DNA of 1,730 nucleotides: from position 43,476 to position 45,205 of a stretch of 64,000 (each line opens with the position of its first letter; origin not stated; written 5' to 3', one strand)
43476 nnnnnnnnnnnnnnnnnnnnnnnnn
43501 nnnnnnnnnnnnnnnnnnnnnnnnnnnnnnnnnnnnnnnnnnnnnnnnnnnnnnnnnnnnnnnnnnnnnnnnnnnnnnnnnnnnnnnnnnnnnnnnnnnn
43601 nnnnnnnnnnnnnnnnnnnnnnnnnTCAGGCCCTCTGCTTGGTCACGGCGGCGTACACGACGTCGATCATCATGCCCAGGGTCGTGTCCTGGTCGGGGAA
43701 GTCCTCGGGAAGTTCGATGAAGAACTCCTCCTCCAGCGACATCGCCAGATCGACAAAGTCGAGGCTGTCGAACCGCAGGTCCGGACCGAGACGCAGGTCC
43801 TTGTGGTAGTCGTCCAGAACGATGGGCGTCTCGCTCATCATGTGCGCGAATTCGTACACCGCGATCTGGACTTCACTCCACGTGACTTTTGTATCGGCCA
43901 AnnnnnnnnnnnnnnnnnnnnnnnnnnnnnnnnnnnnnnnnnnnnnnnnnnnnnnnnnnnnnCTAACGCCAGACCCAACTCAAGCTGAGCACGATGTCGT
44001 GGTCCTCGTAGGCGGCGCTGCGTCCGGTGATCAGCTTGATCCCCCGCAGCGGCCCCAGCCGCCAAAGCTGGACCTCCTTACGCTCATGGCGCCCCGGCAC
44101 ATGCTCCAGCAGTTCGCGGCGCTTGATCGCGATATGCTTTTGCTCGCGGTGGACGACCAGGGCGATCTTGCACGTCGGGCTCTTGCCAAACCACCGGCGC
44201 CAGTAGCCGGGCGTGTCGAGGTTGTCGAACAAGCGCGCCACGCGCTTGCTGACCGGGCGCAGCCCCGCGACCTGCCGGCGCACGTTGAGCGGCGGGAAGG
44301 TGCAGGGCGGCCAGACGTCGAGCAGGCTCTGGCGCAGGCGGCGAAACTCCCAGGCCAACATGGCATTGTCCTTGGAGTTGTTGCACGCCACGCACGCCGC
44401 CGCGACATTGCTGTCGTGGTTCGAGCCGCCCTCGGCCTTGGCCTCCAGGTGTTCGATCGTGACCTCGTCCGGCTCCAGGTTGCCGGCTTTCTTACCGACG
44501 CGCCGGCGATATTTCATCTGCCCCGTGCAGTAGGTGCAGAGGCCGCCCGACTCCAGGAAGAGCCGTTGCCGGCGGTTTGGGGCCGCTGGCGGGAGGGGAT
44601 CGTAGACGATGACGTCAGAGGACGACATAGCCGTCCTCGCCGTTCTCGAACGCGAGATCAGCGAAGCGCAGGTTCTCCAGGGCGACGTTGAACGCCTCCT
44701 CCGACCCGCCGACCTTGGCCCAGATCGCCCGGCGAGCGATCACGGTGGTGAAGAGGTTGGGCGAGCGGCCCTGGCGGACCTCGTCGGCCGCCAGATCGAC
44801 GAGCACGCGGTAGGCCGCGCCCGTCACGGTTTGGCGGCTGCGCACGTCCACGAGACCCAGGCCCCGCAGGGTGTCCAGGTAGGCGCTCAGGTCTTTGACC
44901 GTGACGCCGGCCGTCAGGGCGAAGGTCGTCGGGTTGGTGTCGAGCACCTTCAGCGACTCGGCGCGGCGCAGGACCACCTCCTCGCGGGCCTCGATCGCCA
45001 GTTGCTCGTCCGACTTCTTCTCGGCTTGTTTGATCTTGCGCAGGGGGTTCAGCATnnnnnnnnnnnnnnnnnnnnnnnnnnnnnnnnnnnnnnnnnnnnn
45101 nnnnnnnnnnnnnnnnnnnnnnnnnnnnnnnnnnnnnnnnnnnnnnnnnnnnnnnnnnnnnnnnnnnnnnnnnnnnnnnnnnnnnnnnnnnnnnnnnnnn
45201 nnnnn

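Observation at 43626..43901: Phage-encoded acyl carrier protein homologue with no cognate synthase or acyltransferase nearby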

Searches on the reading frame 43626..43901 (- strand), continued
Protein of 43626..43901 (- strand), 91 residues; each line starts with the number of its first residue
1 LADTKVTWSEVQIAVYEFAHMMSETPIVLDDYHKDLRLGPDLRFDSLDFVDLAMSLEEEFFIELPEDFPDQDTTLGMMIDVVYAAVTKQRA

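Call 71: get_annotated_region(hit=H47, flank=3000)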
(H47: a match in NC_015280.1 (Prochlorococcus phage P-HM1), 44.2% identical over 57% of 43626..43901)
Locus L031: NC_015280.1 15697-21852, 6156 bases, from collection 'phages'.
description: Prochlorococcus phage P-HM1, complete genome.
organism: Prochlorococcus phage P-HM1 (NCBI taxid 445700)
taxonomy: Viruses; Duplodnaviria; Heunggongvirae; Uroviricota; Caudoviricetes; Eurybiavirus; Eurybiavirus PHM2
host: Prochlorococcus sp. MED4; source: -; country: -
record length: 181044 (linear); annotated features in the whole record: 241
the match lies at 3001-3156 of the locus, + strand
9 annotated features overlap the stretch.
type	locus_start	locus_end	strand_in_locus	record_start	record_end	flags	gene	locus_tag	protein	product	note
CDS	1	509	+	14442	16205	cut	gp5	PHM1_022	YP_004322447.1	baseplate hub subunit and tail lysozyme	T4-LIKE GC: 340; similar to Synechococcus phage S-SM1 protein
CDS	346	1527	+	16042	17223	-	-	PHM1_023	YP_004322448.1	hypothetical protein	T4-LIKE GC: 454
CDS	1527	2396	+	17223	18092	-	gp5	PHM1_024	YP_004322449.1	baseplate hub subunit and tail lysozyme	T4-LIKE GC: 455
CDS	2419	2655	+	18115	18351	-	-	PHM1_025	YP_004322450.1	hypothetical protein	T4-LIKE GC: 456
CDS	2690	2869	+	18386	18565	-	-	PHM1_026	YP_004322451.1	hypothetical protein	T4-LIKE GC: 29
CDS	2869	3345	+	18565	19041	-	-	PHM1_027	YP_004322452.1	acyl carrier protein ACP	T4-LIKE GC: 457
CDS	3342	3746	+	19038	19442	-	cpeT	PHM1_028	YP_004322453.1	CpeT-like antenna protein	T4-LIKE GC: 338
CDS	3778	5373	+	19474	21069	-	-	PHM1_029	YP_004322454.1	YadA domain-containing protein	T4-LIKE GC: 458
CDS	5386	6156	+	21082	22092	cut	-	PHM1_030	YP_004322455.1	hypothetical protein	T4-LIKE GC: 459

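Call 77: predict_structure(alignment_id=A10)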
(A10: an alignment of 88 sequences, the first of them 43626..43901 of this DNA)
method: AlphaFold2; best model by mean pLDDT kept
length: 91 residues; sequences in the alignment: 88
mean_pLDDT: 87.4   pTM: 0.73
mean pLDDT of the five models: 87.4, 86.9, 84.7, 84.0, 82.1
residues with pLDDT >= 90: 53; 70-90: 31; 50-70: 5; < 50: 2
segments of 3 or more residues with pLDDT < 50: none
pLDDT, mean of each block of 10 residues (from residue 1): 71 93 86 91 91 92 88 92 86 57
secondary structure, 60 per line:
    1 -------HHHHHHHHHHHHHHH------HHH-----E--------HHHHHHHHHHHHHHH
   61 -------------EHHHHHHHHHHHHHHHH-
elements in order: H8-22 H46-60 H75-90

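Call 79: fold_search(model_id=the predicted structure, library=pdb)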
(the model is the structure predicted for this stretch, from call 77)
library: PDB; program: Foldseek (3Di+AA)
matches with E <= 10: 343; with E <= 0.001: 1
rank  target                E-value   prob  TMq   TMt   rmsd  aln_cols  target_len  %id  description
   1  6sm4_B                9.4e-04  1.00  0.68  0.79   2.2        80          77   22  AntF (apo): type II PKS acyl-carrier protein (released 2020-05-27)
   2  6sm6_A                1.1e-03  1.00  0.68  0.77   2.2        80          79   21  AntF (holo): type II PKS acyl-carrier protein (released 2020-05-27)
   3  3gzl                  1.3e-03  1.00  0.66  0.72   3.4        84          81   23  Crystal Structure of holo PfACP Disulfide-Linked Dimer (released 2009-04-21)
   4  3ejb_C                1.4e-03  1.00  0.67  0.77   2.2        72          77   29  Crystal Structure of P450BioI in complex with tetradecanoic acid ligated Acyl Carrier Protein (released 2008-10-07)
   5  6sm4_A                1.4e-03  1.00  0.69  0.78   2.2        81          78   22  AntF (apo): type II PKS acyl-carrier protein (released 2020-05-27)
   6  4ihh_J                1.9e-03  1.00  0.62  0.72   2.6        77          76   31  Chasing Acyl Carrier Protein Through a Catalytic Cycle of Lipid A Production (released 2013-11-13)
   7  6n3p_K                2.0e-03  1.00  0.66  0.76   2.5        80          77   28  Crosslinked AcpP=FabZ complex from E. coli Type II FAS (released 2019-03-13)
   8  4etw_B                2.0e-03  1.00  0.63  0.74   2.5        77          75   28  Structure of the Enzyme-ACP Substrate Gatekeeper Complex Required for Biotin Synthesis (released 2012-10-17)
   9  4ihf_L                2.0e-03  1.00  0.62  0.75   2.5        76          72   29  Chasing Acyl Carrier Protein Through a Catalytic Cycle of Lipid A Production (released 2013-11-13)
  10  6u0j_B                2.1e-03  1.00  0.62  0.74   2.4        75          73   29  Crosslinked Crystal Structure of Malonyl-CoA Acyl Carrier Protein Transacylase, FabD, and Acyl Carrier Protein, AcpP (released 2020-07-22)
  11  9ka6_C                2.4e-03  1.00  0.64  0.74   2.4        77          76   28  Crystal structure of beta-ketoacyl-ACP synthase FabH C112Q in complex with acyl-ACP from E. coli (released 2025-09-10)
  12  3eje_E                2.7e-03  1.00  0.67  0.79   2.2        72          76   29  Crystal Structure of P450BioI in complex with octadec-9Z-enoic acid ligated Acyl Carrier Protein (released 2008-10-07)
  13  2qnw                  2.7e-03  1.00  0.65  0.72   2.4        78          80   22  Toxoplasma gondii apicoplast-targeted acyl carrier protein (released 2007-07-31)
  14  8tvt_C                3.1e-03  1.00  0.65  0.77   2.4        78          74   28  Structure of human Cysteine desulfurase Nfs1 with L-propargylglycine bound to active site PLP in complex with ISD11, A (released 2024-09-11)
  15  9a4c_A                3.1e-03  1.00  0.58  0.67   4.5        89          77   26  Integrative model of ACP-HEPS2 by crosslinking MS and deep learning (released 2024-09-18)
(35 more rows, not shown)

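Call 80: search_dna_similar(query=P0006, collection=phages, mode=protein, max_rows=60, max_evalue=0.05)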
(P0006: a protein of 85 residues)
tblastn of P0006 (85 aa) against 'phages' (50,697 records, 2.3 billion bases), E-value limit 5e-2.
Records with a match: 17; places in all: 17; records where one place covers at least 80% of the query: 16.
Best place of each record, by identity: 95-99% 17.
By first word of the organism name: Caulobacter 17.
By host as written in the record: Caulobacter crescentus NA1000 6; Caulobacter vibrioides 4; Caulobacter crescentus 4; Caulobacter vibrioides CB15 2; Caulobacter crescentus CB15 1.
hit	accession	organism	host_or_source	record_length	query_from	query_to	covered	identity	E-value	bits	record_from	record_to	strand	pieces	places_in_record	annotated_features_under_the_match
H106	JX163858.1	Caulobacter phage phiCbK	Caulobacter crescentus CB15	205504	1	84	99%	98.8%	1e-29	115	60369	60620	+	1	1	hypothetical protein | HNH endonuclease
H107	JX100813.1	Caulobacter phage phiCbK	Caulobacter vibrioides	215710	1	84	99%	98.8%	1e-29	115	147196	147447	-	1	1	putative acyl carrier protein | putative HNH endonuclease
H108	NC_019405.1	Caulobacter phage phiCbK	Caulobacter vibrioides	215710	1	84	99%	98.8%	1e-29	115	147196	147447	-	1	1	putative acyl carrier protein | HNH endonuclease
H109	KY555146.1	Caulobacter phage Ccr32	Caulobacter crescentus NA1000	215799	1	84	99%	98.8%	1e-29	115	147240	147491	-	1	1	hypothetical protein (x2)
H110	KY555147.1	Caulobacter phage Ccr34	Caulobacter crescentus NA1000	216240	1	84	99%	98.8%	1e-29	115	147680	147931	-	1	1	hypothetical protein (x2)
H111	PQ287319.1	Caulobacter phage S2L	Caulobacter vibrioides CB15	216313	1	84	99%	98.8%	1e-29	115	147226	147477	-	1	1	hypothetical protein (x2)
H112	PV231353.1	Caulobacter phage RBC57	Caulobacter vibrioides CB15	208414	1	85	100%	96.5%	3e-29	114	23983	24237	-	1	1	hypothetical protein (x3)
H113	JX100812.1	Caulobacter virus Magneto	Caulobacter crescentus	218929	1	84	99%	97.6%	2e-29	114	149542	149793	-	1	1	putative acyl carrier protein | putative HNH endonuclease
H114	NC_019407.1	Caulobacter virus Magneto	Caulobacter crescentus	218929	1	84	99%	97.6%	2e-29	114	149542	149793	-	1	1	putative acyl carrier protein | HNH endonuclease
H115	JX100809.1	Caulobacter phage CcrSwift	Caulobacter vibrioides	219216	1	84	99%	97.6%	2e-29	114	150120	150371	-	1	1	putative acyl carrier protein | putative HNH endonuclease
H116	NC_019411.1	Caulobacter phage CcrSwift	Caulobacter vibrioides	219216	1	84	99%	97.6%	2e-29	114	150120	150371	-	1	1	putative acyl carrier protein | HNH endonuclease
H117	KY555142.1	Caulobacter phage Ccr10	Caulobacter crescentus NA1000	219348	1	84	99%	97.6%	2e-29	114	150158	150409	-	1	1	hypothetical protein (x2)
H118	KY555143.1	Caulobacter phage Ccr2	Caulobacter crescentus NA1000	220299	1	84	99%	97.6%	2e-29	114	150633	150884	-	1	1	hypothetical protein (x2)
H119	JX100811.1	Caulobacter virus Karma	Caulobacter crescentus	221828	1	84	99%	97.6%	2e-29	114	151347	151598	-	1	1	putative acyl carrier protein | putative HNH endonuclease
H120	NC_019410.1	Caulobacter virus Karma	Caulobacter crescentus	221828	1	84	99%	97.6%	2e-29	114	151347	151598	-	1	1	putative acyl carrier protein | HNH endonuclease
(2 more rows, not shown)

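Call 87: find_related_loci(query=A11, collection=genome_contigs, flank=3000)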
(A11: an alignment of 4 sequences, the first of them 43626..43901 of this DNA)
Query A11 (91 aa) in genome_contigs; peptide patterns used: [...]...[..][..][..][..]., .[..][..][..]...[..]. (x = any residue, [..] = any of these).
129 stretches matched a pattern; 14 encode a relative of the query (tblastn E <= 1e-3); 14 distinct loci.
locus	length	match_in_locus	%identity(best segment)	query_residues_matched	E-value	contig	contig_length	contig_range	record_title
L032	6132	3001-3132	48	41-84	2e-7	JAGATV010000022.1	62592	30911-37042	MAG: Lachnospiraceae bacterium isolate RGIG8768 Water_deer_Colon.Co__c551624, whole genome shotgun sequence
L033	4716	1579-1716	47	41-89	4e-7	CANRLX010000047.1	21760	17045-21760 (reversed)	MAG: uncultured Acetatifactor sp. isolate Lapin-030__bin7 genome assembly, contig: Lapin-030__NODE_3369_length_21760_cov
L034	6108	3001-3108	53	41-76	6e-7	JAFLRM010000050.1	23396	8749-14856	MAG: Acetatifactor sp. isolate HAN001 Seq50, whole genome shotgun sequence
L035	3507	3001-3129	47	41-83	7e-7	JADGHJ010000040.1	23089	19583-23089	MAG: Chloroflexota bacterium isolate HOG27 NODE_1150_length_23089_cov_17.019356, whole genome shotgun sequence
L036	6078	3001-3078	69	41-66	3e-6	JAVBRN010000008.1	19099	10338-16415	MAG: Oscillospiraceae bacterium isolate EPI_MAG_00196 c_000013387699, whole genome shotgun sequence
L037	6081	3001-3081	63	41-67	7e-6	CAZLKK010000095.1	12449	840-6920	MAG TPA_asm: uncultured Chloroflexaceae bacterium isolate binchicken_co405_347 genome assembly, contig: NODE_7633_length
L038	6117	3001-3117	46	38-76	6e-6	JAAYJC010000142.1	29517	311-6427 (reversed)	MAG: Clostridiales bacterium isolate AS10tlH2TH_216 198944_AS10, whole genome shotgun sequence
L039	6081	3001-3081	63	41-67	7e-6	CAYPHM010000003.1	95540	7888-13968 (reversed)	MAG TPA_asm: uncultured Chloroflexaceae bacterium isolate SRP141376_co5_371 genome assembly, contig: NODE_422_length_955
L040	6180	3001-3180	38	18-76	1e-5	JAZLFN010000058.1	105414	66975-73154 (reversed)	MAG: Clostridia bacterium isolate T1900045004_TA20190066.MAGScoT_cleanbin_000003 SGB_4335_k141_955844, whole genome shot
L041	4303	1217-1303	61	41-73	1e-5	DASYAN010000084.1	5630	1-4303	MAG TPA_asm: Ktedonobacteraceae bacterium isolate SMAG_U4882 k141_3578693, whole genome shotgun sequence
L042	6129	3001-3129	44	40-82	6e-5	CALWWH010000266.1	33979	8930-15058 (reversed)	MAG: uncultured Oscillospiraceae bacterium isolate E02__bin321 genome assembly, contig: E02__k127_749217, whole genome s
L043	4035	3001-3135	44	40-84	6e-5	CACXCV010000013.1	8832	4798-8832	MAG: Ruminococcaceae bacterium isolate RUG11142 genome assembly, contig: RUG11142_asm_13, whole genome shotgun sequence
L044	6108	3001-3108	47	41-76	6e-5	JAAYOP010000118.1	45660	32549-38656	MAG: Clostridiales bacterium isolate AS21ysBPME_66 158574_AS21, whole genome shotgun sequence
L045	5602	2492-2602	54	41-76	8e-5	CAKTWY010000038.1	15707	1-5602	MAG: uncultured Eubacteriales bacterium isolate REFINED_METABAT215_TOP10_CONTIGS_1500_ASSEMBLY_K77_MERGED__Nepal_MoBio_F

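Call 88: find_related_loci(query=A11, collection=metagenome_contigs, flank=3000)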
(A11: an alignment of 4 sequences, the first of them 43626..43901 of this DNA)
Query A11 (91 aa) in metagenome_contigs; peptide patterns used: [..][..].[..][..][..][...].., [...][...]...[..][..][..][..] (x = any residue, [..] = any of these).
281 stretches matched a pattern, but none encodes a relative of the query by tblastn (E <= 1e-3).

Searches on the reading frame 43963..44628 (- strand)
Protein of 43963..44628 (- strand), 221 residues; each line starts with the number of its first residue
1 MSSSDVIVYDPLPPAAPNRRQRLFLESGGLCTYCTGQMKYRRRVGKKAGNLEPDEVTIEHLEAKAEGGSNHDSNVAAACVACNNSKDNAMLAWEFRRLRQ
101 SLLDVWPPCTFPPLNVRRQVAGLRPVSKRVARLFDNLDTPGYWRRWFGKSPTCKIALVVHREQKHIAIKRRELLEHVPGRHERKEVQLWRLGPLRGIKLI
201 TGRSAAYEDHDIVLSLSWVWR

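Call 10: search_protein_families(library=pfam, proteins=[window:43963-44628:-], max_evalue=0.1)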
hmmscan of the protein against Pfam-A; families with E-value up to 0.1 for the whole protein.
window:43963-44628:- (221 aa): 2 families
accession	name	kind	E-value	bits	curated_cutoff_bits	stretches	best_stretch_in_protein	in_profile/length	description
PF01844.29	HNH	-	5.9e-07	30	21.4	1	31-88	1-46/47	HNH endonuclease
PF14279.12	HNH_5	-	9.3e-06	25.9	27.5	1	54-90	11-47/56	HNH endonuclease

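Call 26: search_protein_families(library=phrogs, proteins=[window:43963-44628:-], max_evalue=0.001)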
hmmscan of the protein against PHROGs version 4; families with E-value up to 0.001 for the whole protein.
window:43963-44628:- (221 aa): 17 families
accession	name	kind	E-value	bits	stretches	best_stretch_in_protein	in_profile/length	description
phrog_12576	-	DNA, RNA and nucleotide metabolism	2.3e-143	476.7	1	1-221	1-221/244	HNH endonuclease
phrog_9545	-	DNA, RNA and nucleotide metabolism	1.8e-13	51.6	1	18-116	100-193/206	HNH endonuclease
phrog_2118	-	DNA, RNA and nucleotide metabolism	3.3e-13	50.8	1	19-99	167-233/301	HNH endonuclease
phrog_8660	-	DNA, RNA and nucleotide metabolism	2.8e-10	41.6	1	19-90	115-180/196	HNH endonuclease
phrog_5718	-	DNA, RNA and nucleotide metabolism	4e-10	40.3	1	18-99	118-186/394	HNH endonuclease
phrog_2214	-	DNA, RNA and nucleotide metabolism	2.3e-09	37.9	1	20-90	185-240/429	HNH endonuclease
phrog_7785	-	DNA, RNA and nucleotide metabolism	7.9e-07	30.2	1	52-89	78-114/147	HNH endonuclease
phrog_6050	-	DNA, RNA and nucleotide metabolism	9.4e-07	29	1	20-99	303-371/402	HNH endonuclease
phrog_16726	-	DNA, RNA and nucleotide metabolism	1.6e-06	29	1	19-93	84-147/308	HNH endonuclease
phrog_589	-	DNA, RNA and nucleotide metabolism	3e-06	28.1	1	19-89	82-141/179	HNH endonuclease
phrog_333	-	DNA, RNA and nucleotide metabolism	6e-06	27.5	1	11-89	16-81/138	HNH endonuclease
phrog_338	-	DNA, RNA and nucleotide metabolism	2.8e-05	24.6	1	20-95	197-267/340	HNH endonuclease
phrog_1035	-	DNA, RNA and nucleotide metabolism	0.0001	23.3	1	23-100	154-223/271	endonuclease VII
phrog_25184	-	DNA, RNA and nucleotide metabolism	0.00046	20.6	1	56-97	127-168/209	HNH endonuclease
phrog_1271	-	DNA, RNA and nucleotide metabolism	0.00047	20.6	1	19-89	257-318/361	HNH endonuclease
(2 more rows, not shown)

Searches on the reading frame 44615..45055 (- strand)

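Call 10: search_protein_families(library=pfam, proteins=[window:44615-45055:-], max_evalue=0.1)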
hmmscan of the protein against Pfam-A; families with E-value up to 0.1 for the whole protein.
window:44615-45055:- (146 aa): 1 family
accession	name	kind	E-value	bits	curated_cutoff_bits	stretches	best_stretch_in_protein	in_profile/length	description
PF14337.13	Abi_alpha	-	0.0015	19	29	1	32-96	106-168/196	Abortive infection alpha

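Call 26: search_protein_families(library=phrogs, proteins=[window:44615-45055:-], max_evalue=0.001)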
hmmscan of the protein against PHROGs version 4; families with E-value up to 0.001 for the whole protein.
window:44615-45055:- (146 aa): 1 family
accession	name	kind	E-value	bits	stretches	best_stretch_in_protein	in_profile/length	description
phrog_12977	-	unknown function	4.2e-79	264.5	1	1-146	1-148/148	-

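Call 82: search_protein_families(library=ncbifam, proteins=[window:44615-45055:-], max_evalue=0.01)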
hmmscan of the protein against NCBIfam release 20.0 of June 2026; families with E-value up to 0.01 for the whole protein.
window:44615-45055:- (146 aa): 0 families
